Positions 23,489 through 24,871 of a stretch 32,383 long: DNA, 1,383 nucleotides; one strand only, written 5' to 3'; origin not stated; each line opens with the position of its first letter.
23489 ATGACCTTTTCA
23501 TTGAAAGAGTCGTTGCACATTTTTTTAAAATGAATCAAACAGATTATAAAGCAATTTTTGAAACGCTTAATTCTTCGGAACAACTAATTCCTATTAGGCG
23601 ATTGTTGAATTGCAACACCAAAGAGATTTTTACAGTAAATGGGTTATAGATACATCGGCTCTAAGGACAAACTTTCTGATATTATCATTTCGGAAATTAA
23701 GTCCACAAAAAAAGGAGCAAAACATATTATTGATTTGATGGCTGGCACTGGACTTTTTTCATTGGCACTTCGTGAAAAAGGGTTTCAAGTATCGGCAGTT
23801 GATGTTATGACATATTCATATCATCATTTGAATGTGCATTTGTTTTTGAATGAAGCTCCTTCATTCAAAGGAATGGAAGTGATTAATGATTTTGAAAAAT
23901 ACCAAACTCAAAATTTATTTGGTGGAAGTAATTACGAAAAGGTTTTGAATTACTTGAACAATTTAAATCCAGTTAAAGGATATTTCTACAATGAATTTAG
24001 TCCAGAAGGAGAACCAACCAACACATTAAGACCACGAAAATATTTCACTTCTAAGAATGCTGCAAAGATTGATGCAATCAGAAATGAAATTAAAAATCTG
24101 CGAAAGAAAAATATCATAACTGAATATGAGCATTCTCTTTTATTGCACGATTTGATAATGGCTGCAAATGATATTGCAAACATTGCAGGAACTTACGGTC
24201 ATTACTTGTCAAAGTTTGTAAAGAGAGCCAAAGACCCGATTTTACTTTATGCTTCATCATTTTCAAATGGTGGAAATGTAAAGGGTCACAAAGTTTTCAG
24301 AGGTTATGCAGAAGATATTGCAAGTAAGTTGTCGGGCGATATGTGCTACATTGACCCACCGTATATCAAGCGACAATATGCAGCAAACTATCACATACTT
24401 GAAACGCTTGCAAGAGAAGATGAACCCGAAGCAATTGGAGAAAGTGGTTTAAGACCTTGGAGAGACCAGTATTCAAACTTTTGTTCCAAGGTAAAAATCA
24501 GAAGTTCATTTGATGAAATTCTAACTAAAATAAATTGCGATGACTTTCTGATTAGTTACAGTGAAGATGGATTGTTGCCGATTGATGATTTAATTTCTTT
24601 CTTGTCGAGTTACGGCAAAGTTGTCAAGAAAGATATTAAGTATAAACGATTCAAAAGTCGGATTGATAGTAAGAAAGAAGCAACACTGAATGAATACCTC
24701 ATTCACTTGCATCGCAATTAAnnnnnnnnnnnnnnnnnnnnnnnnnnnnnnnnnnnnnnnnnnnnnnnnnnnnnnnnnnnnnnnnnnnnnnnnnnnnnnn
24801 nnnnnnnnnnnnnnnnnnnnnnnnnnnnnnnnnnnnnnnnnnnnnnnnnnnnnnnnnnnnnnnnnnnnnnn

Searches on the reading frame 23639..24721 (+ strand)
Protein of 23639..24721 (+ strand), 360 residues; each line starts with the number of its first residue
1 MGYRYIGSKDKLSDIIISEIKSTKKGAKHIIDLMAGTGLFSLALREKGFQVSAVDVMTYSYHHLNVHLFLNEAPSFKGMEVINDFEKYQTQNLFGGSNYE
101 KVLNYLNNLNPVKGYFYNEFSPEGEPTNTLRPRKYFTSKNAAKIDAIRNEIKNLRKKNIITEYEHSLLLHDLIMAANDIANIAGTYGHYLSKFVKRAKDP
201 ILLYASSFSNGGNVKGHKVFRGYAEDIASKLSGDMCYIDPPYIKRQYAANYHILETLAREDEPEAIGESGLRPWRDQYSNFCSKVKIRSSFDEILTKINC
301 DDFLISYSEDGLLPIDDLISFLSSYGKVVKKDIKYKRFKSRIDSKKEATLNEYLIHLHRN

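Call 3: search_protein_families(library=pfam, proteins=[window:23639-24721:+], max_evalue=0.01)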
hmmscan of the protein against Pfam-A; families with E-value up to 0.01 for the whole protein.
window:23639-24721:+ (360 aa): 1 family
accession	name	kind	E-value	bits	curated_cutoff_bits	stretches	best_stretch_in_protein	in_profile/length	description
PF02086.21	MethyltransfD12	-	1.8e-31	110.2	22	1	5-297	1-231/253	D12 class N6 adenine-specific DNA methyltransferase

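Call 4: search_protein_families(library=padloc, proteins=[window:23639-24721:+], max_evalue=0.01)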
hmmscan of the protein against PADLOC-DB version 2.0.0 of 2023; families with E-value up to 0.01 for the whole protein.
window:23639-24721:+ (360 aa): 14 families
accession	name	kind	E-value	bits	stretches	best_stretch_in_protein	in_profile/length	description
PDLC03257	MTase_II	-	2.5e-66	222.3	1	4-358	14-340/343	Type II methyltransferase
PDLC03287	MTase_II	-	4e-64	215.5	1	4-360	2-339/646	Type II methyltransferase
PDLC03298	MTase_II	-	7.1e-45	151.7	1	4-338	3-305/362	Type II methyltransferase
PDLC03720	oMTase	-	6.8e-39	132.4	1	4-356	5-321/326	orphan methyltransferase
PDLC03373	MTase_II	-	6.4e-34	115.9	1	4-346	10-329/339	Type II methyltransferase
PDLC03345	MTase_II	-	3.1e-28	96.4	1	5-355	25-391/581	Type II methyltransferase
PDLC03292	MTase_II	-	4.4e-23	79.4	2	134-346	179-399/722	Type II methyltransferase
PDLC03372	MTase_II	-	1.7e-18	65.4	1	109-340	10-240/259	Type II methyltransferase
PDLC03342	MTase_II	-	1.2e-17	62.1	2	97-331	95-345/383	Type II methyltransferase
PDLC03261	MTase_II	-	2.8e-10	37.1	1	214-334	489-618/643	Type II methyltransferase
PDLC03385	MTase_II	-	8.8e-07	26.6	1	4-85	10-87/336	Type II methyltransferase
PDLC03224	MTase_II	-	0.0022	15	1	16-117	85-178/481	Type II methyltransferase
PDLC02655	DrmMII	-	0.0048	14.3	0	29-93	2-58/323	DrmMII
PDLC04134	mad2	-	0.0084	13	0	8-56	275-321/492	mads_2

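Call 5: search_protein_families(library=ncbifam, proteins=[window:23639-24721:+], max_evalue=0.01)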
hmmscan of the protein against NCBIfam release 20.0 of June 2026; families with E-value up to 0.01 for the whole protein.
window:23639-24721:+ (360 aa): 5 families
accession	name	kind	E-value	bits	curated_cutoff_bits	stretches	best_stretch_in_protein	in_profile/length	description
NF051855.1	GlySarMtaseBact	equivalog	0.00026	20.7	350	1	14-56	43-83/259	glycine/sarcosine N-methyltransferase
TIGR02021.1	BchM-ChlM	equivalog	0.00047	19.6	158.9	1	9-56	37-84/218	magnesium protoporphyrin IX methyltransferase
TIGR00536.1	hemK_fam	subfamily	0.00088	18.4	115.5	0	24-58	112-148/286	HemK family protein methyltransferase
TIGR01983.1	UbiG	equivalog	0.0029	16.9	102.95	0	23-68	46-91/228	bifunctional 2-polyprenyl-6-hydroxyphenol methylase/3-demethylubiquinol 3-O-methyltransferase UbiG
TIGR00537.1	hemK_rel_arch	hypoth_equivalog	0.0097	15.6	87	0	25-67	18-60/179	HemK2/MTQ2 family protein methyltransferase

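Call 8: search_solved_structures(query=window:23639-24721:+, max_evalue=0.001)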
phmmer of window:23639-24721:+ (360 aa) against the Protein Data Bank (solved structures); distinct sequences matched with E-value up to 0.001: 0.

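Call 75: search_dna_similar(query=window:23639-24721:+, collection=plasmids, mode=protein, max_rows=40, max_evalue=1e-20)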
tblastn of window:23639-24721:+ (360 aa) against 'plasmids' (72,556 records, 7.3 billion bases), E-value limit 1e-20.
Records with a match: 47; places in all: 47; records where one place covers at least 80% of the query: 45.
Best place of each record, by identity: <60% 47.
By first word of the organism name: Enterococcus 21; Acinetobacter 4; Lactobacillus 3; Psychrobacter 2; Sphingobium 2; Pimelobacter 2; Paracoccus 1; Roseobacter 1; Rhodobacteraceae 1; Sphingomonas 1; and 9 more.
By predicted mobility (MOB-suite, as given by PLSDB): conjugative 18; non-mobilizable 18; mobilizable 11.
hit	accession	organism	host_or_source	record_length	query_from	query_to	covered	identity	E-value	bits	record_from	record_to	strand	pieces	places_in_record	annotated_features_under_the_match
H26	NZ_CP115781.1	Paracoccus aerodenitrificans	cell culture,sediment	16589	1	359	100%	46.5%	9e-98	324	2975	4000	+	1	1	DNA adenine methylase | HNH endonuclease signature motif containing protein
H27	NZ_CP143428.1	Roseobacter litoralis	Fucus vesiculosus var. spiralis,cell ...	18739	1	359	100%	45.1%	2e-96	320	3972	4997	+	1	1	DNA adenine methylase | hypothetical protein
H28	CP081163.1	Rhodobacteraceae bacterium S2214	-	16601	113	359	69%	49.8%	6e-76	261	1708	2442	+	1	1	DNA adenine methylase (x2) | hypothetical protein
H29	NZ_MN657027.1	Psychrobacter sp.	-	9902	4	359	99%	33.9%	7e-43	166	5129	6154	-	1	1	Dam family site-specific DNA-(adenine-N6)-methyltransferase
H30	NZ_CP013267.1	Sphingobium baderi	cell culture,soil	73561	3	359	99%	33.7%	4e-47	178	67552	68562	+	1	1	DNA adenine methylase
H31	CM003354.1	Sphingomonas sp. MEA3-1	single cell,soil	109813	3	359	99%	33.7%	4e-47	178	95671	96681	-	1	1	record has no annotation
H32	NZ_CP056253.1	Citrobacter sp. RHBSTW-00903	culture,Wastewater influent sample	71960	1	360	100%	32.9%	6e-49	183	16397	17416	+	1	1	DNA adenine methylase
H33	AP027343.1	Sphingobium sp. TomTYG74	-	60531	1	355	99%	32.6%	6e-46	175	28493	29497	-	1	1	restriction endonuclease subunit M | hypothetical protein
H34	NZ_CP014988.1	Lacticaseibacillus paracasei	Plate culture,beef from cattle ...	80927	4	346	95%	33.1%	1e-43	168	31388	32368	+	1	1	Dam family site-specific DNA-(adenine-N6)-methyltransferase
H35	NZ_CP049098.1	Weissella confusa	bacteria,loach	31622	4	358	99%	31.8%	5e-43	166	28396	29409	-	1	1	Dam family site-specific DNA-(adenine-N6)-methyltransferase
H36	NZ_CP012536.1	Psychrobacter sp. P11G5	Botryllus sp.,Single cell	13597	4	348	96%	32.4%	1e-50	189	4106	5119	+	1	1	DNA adenine methylase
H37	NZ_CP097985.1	Pimelobacter simplex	-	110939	4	358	99%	31.2%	5e-39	154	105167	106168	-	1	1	DNA adenine methylase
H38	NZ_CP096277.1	Pimelobacter simplex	-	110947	4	358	99%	31.2%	5e-39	154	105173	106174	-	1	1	DNA adenine methylase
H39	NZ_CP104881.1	Lactobacillus amylovorus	Pig,Single cell,feces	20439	4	360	99%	30.7%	7e-39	154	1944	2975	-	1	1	DNA adenine methylase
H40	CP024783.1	Lactobacillus johnsonii pf01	pig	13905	4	349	96%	31.1%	9e-36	145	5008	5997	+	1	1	record has no annotation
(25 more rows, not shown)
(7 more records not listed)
